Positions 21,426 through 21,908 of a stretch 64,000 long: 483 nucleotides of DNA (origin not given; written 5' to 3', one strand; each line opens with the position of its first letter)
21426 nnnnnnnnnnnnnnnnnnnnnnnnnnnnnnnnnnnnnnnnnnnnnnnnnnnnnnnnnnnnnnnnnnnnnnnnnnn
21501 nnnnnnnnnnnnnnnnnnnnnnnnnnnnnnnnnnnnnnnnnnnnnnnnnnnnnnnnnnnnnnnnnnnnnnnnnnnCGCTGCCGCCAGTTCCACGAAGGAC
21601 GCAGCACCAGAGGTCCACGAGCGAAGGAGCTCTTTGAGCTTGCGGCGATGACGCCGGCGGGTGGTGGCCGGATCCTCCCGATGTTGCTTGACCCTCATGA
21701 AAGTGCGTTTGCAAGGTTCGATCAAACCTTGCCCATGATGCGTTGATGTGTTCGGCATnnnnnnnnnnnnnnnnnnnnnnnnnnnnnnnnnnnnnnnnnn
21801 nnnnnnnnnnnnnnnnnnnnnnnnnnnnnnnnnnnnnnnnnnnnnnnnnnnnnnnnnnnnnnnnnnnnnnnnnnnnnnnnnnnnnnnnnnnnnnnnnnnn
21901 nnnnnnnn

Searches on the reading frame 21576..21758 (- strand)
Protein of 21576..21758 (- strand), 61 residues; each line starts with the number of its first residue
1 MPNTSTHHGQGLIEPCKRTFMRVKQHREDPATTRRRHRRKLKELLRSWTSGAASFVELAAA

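Call 10: search_protein_families(library=pfam, proteins=[window:21576-21758:-], max_evalue=10)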
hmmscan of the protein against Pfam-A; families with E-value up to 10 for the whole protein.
seq(61 aa): 0 families

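Call 17: find_homologous_proteins(query=window:21576-21758:-, max_evalue=10)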
Query seq(61 aa): no candidate shares three 5-residue words with the query. No homologue found.

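Call 42: search_protein_representatives(protein=window:21576-21758:-)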
Query: 61 residues. Proteins with E-value up to 0.001 (for the whole library): 0; up to 1e-10: 0; up to 1e-30: 0. The best 0 are listed.

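Call 50: search_protein_families(library=ncbifam, proteins=[window:21576-21758:-], max_evalue=10)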
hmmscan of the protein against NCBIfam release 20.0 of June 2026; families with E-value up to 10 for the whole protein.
seq(61 aa): 0 families

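Call 51: list_cluster_members(proteins=[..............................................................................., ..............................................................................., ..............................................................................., window:21576-21758:-])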
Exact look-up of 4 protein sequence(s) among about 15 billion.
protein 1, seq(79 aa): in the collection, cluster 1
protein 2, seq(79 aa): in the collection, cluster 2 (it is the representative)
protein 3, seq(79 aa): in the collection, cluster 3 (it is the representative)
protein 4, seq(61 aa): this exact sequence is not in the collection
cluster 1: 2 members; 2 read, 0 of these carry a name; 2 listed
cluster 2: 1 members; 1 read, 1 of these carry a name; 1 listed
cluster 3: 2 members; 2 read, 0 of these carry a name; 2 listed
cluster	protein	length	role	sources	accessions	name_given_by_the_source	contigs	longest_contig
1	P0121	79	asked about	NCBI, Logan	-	-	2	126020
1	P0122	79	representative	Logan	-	-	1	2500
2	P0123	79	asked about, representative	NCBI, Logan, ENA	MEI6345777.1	MAG: hypothetical protein WCO79_00870 [bacterium]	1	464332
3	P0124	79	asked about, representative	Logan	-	-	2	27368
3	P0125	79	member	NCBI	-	-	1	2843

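Call 55: find_related_loci(query=A4, collection=metagenome_contigs, flank=1500)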
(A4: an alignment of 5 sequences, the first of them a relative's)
Query A4 (79 aa) in metagenome_contigs; peptide patterns used: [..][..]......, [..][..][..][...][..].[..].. (x = any residue, [..] = any of these).
425 stretches matched a pattern; 1 encode a relative of the query (tblastn E <= 1e-3); 1 distinct loci.
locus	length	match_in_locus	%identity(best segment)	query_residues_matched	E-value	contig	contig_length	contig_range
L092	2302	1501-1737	84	1-79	7e-45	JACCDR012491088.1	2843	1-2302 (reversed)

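Call 66: find_related_loci(query=window:21576-21758:-, collection=viral_contigs, flank=2000)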
Query seq(61 aa) (61 aa) in viral_contigs; peptide patterns used: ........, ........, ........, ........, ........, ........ (x = any residue, [..] = any of these).
108 stretches matched a pattern, but none encodes a relative of the query by tblastn (E <= 1e-3).

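Call 69: predict_structure(protein=window:21576-21758:-)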
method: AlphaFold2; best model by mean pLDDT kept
length: 61 residues; sequences in the alignment: 1
mean_pLDDT: 66.6   pTM: 0.33
mean pLDDT of the five models: 66.6, 66.1, 66.0, 60.8, 59.5
residues with pLDDT >= 90: 0; 70-90: 28; 50-70: 23; < 50: 10
segments of 3 or more residues with pLDDT < 50: 1-3
pLDDT, mean of each block of 10 residues (from residue 1): 50 75 68 80 75 51 46
secondary structure, 60 per line:
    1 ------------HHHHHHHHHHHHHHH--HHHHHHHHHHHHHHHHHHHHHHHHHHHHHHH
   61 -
elements in order: H13-27 H30-60

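Call 74: search_solved_structures(query=window:21576-21758:-, max_evalue=10)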
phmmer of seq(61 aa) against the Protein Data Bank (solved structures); distinct sequences matched with E-value up to 10: 4.
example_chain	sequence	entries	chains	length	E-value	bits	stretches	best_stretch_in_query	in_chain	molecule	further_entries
8fjg_A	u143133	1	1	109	0.096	16.3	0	15-47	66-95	H12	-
1gc5_A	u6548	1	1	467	1.6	12.5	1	22-60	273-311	ADP-DEPENDENT GLUCOKINASE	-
4b8r_A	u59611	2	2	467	1.7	12.5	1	22-60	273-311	ADP-DEPENDENT GLUCOKINASE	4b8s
5o5x_A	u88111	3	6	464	1.7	12.4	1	22-60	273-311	ADP-dependent glucokinase,ADP-dependent glucokinase,ADP-dependent glucokinase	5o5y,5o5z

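Call 75: search_protein_families(library=phrogs, proteins=[window:21576-21758:-], max_evalue=1)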
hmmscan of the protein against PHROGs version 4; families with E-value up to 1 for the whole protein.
seq(61 aa): 1 family
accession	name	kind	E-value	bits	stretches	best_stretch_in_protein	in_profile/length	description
phrog_10403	-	unknown function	0.085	14.2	1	25-46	56-77/87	-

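Call 76: search_protein_families(library=padloc, proteins=[window:21576-21758:-], max_evalue=1)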
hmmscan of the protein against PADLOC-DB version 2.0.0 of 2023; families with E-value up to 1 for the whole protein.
seq(61 aa): 0 families
